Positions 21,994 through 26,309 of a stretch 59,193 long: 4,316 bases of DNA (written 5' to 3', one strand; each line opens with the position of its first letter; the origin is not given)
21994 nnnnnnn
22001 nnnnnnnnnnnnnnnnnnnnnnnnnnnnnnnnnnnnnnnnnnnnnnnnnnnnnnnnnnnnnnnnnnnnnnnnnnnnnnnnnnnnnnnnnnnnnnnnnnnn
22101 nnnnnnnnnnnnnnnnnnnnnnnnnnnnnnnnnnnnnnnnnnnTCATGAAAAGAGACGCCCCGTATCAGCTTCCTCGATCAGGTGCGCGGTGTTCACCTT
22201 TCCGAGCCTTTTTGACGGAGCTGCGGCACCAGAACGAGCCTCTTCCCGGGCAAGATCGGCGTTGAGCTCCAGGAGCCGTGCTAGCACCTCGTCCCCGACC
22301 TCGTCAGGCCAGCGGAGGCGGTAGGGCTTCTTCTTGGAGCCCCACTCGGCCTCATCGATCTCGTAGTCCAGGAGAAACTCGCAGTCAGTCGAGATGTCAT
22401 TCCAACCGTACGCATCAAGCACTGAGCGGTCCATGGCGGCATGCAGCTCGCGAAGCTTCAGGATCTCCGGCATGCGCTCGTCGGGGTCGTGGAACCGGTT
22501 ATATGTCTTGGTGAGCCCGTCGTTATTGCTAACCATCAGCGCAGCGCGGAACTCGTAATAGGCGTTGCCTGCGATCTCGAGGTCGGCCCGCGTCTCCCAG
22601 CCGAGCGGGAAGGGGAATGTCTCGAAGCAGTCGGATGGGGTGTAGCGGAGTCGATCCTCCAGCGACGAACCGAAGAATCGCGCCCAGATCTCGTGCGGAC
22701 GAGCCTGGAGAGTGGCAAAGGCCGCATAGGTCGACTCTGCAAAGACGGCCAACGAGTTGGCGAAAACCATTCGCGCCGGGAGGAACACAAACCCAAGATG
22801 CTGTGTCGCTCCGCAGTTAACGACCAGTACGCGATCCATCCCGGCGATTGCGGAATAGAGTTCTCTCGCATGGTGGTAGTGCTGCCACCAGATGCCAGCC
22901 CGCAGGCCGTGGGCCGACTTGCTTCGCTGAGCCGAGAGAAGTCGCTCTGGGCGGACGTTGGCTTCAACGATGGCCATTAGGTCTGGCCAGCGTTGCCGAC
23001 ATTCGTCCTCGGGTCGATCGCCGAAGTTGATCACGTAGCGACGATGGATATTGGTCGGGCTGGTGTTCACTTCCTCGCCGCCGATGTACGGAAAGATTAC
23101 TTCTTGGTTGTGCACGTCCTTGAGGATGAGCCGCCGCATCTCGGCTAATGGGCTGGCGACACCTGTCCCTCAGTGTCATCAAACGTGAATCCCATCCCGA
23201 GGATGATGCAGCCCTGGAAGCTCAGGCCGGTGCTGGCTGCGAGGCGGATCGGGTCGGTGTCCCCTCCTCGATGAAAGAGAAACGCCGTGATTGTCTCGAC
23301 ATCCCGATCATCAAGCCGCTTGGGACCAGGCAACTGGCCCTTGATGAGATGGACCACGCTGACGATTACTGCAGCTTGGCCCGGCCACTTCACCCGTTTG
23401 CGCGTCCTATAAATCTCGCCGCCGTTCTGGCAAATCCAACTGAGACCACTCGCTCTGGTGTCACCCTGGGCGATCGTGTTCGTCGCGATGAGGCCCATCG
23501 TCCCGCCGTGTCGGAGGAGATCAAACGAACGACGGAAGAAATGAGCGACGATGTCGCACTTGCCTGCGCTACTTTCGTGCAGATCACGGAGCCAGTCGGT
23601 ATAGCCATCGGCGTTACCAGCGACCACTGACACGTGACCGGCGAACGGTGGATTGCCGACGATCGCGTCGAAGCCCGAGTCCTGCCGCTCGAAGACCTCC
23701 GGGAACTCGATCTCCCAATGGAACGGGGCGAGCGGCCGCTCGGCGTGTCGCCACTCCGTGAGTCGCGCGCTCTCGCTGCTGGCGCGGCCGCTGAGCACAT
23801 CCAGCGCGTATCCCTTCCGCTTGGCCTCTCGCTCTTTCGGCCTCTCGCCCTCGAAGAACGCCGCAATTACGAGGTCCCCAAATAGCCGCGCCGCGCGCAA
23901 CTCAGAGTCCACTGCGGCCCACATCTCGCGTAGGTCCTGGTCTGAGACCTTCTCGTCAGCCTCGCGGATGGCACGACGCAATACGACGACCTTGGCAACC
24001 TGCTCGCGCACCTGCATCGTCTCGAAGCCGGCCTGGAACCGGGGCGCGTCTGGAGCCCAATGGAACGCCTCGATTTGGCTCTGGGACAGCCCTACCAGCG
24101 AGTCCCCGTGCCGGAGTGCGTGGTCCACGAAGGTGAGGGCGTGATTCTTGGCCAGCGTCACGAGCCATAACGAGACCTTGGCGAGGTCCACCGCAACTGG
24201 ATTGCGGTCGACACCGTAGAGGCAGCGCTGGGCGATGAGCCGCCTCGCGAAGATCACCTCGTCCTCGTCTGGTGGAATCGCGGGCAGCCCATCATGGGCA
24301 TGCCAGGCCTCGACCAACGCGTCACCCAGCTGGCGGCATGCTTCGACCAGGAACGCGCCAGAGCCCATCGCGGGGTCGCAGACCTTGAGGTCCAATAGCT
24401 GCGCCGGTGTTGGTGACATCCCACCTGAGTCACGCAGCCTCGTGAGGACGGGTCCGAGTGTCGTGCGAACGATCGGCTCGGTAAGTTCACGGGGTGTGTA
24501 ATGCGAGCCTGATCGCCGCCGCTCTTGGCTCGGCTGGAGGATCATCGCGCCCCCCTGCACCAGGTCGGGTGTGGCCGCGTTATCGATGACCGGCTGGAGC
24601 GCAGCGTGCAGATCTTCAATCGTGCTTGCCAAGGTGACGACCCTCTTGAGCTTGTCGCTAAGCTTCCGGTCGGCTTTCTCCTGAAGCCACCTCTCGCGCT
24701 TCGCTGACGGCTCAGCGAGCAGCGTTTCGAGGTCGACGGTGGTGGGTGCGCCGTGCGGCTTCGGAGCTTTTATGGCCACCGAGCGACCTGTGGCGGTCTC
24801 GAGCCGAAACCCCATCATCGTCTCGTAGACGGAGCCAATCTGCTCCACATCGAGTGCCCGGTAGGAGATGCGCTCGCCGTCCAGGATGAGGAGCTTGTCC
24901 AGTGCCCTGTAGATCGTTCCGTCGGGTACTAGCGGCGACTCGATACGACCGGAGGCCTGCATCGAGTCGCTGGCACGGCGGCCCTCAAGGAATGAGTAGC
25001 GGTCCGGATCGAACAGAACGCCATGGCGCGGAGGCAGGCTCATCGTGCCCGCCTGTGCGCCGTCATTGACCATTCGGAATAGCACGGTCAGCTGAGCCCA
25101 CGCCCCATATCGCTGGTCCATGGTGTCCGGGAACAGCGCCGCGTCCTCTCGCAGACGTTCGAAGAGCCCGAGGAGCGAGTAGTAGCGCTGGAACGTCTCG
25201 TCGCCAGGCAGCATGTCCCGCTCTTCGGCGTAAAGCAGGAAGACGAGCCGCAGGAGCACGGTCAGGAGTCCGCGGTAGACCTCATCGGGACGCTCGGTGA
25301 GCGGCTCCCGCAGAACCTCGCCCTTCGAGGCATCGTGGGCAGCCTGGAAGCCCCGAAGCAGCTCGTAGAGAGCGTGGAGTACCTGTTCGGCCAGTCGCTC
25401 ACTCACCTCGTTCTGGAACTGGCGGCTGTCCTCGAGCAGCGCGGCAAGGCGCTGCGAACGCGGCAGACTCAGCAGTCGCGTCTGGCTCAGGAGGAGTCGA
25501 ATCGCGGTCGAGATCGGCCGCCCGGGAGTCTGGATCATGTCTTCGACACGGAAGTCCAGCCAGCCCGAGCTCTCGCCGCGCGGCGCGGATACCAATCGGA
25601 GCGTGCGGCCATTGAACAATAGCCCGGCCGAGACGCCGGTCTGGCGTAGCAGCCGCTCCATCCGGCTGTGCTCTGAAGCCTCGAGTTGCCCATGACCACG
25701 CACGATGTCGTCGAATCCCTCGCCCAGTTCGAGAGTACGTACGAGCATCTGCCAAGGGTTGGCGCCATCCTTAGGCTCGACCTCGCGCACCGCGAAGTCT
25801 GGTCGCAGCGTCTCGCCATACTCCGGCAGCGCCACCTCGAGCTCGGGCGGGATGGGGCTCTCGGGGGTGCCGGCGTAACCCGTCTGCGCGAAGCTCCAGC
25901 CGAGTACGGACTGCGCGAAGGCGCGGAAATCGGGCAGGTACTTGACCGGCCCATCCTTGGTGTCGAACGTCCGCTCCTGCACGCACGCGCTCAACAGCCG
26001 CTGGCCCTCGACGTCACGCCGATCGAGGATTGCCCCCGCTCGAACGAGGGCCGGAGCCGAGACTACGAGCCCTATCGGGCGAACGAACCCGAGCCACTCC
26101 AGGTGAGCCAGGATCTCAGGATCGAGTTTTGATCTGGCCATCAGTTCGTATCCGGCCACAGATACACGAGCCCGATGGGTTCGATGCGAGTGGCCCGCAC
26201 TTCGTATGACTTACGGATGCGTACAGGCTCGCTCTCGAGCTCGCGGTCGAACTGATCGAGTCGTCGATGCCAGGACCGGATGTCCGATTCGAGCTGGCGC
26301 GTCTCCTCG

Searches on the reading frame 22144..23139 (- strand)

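Call 6: search_protein_families(library=pfam, proteins=[window:22144-23139:-], max_evalue=0.01)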
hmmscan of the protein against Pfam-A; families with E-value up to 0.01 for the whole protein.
window:22144-23139:- (331 aa): 1 family
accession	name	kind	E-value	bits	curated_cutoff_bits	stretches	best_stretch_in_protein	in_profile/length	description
PF20466.3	MmeI_TRD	-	1e-09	38.5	27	1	3-178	41-205/207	MmeI, target recognition domain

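Call 7: search_protein_families(library=padloc, proteins=[window:22144-23139:-], max_evalue=0.01)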
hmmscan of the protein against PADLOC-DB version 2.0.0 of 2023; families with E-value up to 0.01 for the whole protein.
window:22144-23139:- (331 aa): 10 families
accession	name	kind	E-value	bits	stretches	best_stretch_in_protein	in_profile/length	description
PDLC02640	DrmMI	-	1.1e-120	402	1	1-308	668-985/1015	DrmMI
PDLC02643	DrmMI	-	1.6e-93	312.6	1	3-317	1041-1333/1347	DrmMI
PDLC02646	DrmMI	-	1.5e-50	170.1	1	4-298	464-749/792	DrmMI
PDLC02644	DrmMI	-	1.7e-48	163.3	1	2-307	553-877/988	DrmMI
PDLC03627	REase_MTase_IIG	-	1.4e-37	127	1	10-302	762-1030/1136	Type IIG restriction enzyme-methyltransferase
PDLC03618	REase_MTase_IIG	-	1.2e-34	116.9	1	4-304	1037-1323/1429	Type IIG restriction enzyme-methyltransferase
PDLC02626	DrmD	-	6.9e-28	95.7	1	137-305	10-172/276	DrmD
PDLC03599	REase_MTase_IIG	-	1.1e-25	87.7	1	3-262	654-924/959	Type IIG restriction enzyme-methyltransferase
PDLC02639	DrmMI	-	1.7e-13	47.8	1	1-41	759-799/803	DrmMI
PDLC03598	REase_MTase_IIG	-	1.1e-11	41.4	1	4-254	667-895/912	Type IIG restriction enzyme-methyltransferase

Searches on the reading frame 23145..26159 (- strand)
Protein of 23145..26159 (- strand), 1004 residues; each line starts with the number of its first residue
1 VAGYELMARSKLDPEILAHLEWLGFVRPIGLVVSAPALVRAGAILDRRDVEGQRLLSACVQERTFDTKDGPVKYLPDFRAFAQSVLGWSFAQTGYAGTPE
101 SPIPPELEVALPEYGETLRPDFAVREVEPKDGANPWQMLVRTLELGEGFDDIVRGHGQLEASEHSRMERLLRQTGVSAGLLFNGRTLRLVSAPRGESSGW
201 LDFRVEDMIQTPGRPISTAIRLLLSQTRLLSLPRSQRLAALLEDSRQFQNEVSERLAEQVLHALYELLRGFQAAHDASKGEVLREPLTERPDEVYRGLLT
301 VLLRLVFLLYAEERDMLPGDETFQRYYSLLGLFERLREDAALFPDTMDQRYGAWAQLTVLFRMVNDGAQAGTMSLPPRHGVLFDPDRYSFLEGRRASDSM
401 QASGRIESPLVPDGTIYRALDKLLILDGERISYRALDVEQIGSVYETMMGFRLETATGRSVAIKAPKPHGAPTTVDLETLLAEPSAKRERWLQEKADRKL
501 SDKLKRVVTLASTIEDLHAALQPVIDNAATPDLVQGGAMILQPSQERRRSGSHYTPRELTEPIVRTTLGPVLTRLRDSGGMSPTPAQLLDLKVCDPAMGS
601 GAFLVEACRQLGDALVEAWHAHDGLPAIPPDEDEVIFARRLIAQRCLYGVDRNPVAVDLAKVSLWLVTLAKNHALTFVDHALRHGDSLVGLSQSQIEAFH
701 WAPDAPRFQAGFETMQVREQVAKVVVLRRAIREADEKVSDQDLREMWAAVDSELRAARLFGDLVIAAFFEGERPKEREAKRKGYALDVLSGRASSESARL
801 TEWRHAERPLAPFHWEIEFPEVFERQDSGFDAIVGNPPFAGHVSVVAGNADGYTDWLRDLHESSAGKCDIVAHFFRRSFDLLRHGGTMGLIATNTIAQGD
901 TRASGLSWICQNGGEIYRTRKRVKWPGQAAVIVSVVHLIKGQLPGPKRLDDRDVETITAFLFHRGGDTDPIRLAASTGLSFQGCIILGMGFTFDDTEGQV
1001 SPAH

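Call 6: search_protein_families(library=pfam, proteins=[window:23145-26159:-], max_evalue=0.01)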
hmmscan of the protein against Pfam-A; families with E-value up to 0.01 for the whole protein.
window:23145-26159:- (1004 aa): 5 families
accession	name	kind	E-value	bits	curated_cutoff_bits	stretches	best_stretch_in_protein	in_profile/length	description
PF07669.17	Eco57I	-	2.7e-20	73.6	25.3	1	646-898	2-140/171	Eco57I restriction-modification methylase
PF20473.4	MmeI_Mtase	-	2.1e-17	63.6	27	2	831-938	137-248/259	MmeI, DNA-methyltransferase domain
PF02384.22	N6_Mtase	-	4.2e-09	36.6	20.4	1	545-709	20-136/311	N-6 DNA Methylase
PF20464.3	MmeI_N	-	4e-05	24.4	27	1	160-269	94-180/181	MmeI, N-terminal domain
PF01170.24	UPF0020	-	0.0021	18.2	22.3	0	592-669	31-101/197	RMKL-like, methyltransferase domain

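Call 7: search_protein_families(library=padloc, proteins=[window:23145-26159:-], max_evalue=0.01)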
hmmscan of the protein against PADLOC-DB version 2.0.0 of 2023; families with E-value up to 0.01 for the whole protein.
window:23145-26159:- (1004 aa): 45 families (the best 25 are shown)
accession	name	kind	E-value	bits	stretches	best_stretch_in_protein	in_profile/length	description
PDLC02643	DrmMI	-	1.4e-286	952.2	1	18-998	9-1039/1347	DrmMI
PDLC02638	DrmMI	-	6.5e-252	836.7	1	18-892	6-934/935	DrmMI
PDLC02639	DrmMI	-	5e-210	697.8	2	303-784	1-486/803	DrmMI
PDLC02640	DrmMI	-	4.9e-182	605.1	2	13-550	4-535/1015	DrmMI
PDLC03618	REase_MTase_IIG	-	2e-127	424.4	1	103-992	96-1028/1429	Type IIG restriction enzyme-methyltransferase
PDLC02645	DrmMI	-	1.2e-103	345.8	1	103-745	96-765/772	DrmMI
PDLC02644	DrmMI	-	1.1e-92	309.5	2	808-997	360-551/988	DrmMI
PDLC02646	DrmMI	-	1.3e-59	200.1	2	811-998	264-461/792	DrmMI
PDLC02642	DrmMI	-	1e-44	151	1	162-568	146-570/594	DrmMI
PDLC03622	REase_MTase_IIG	-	2.7e-41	139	4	169-400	3-233/1524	Type IIG restriction enzyme-methyltransferase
PDLC03599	REase_MTase_IIG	-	1e-32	111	2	830-952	470-592/959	Type IIG restriction enzyme-methyltransferase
PDLC03620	REase_MTase_IIG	-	1.1e-26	90.8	2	635-839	670-864/1378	Type IIG restriction enzyme-methyltransferase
PDLC03614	REase_MTase_IIG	-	1.4e-25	87.2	3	544-690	522-680/1584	Type IIG restriction enzyme-methyltransferase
PDLC03611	REase_MTase_IIG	-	2.1e-25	86.4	1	536-694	503-657/1532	Type IIG restriction enzyme-methyltransferase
PDLC03629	REase_MTase_IIG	-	4.2e-24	82.5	2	545-692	376-537/1182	Type IIG restriction enzyme-methyltransferase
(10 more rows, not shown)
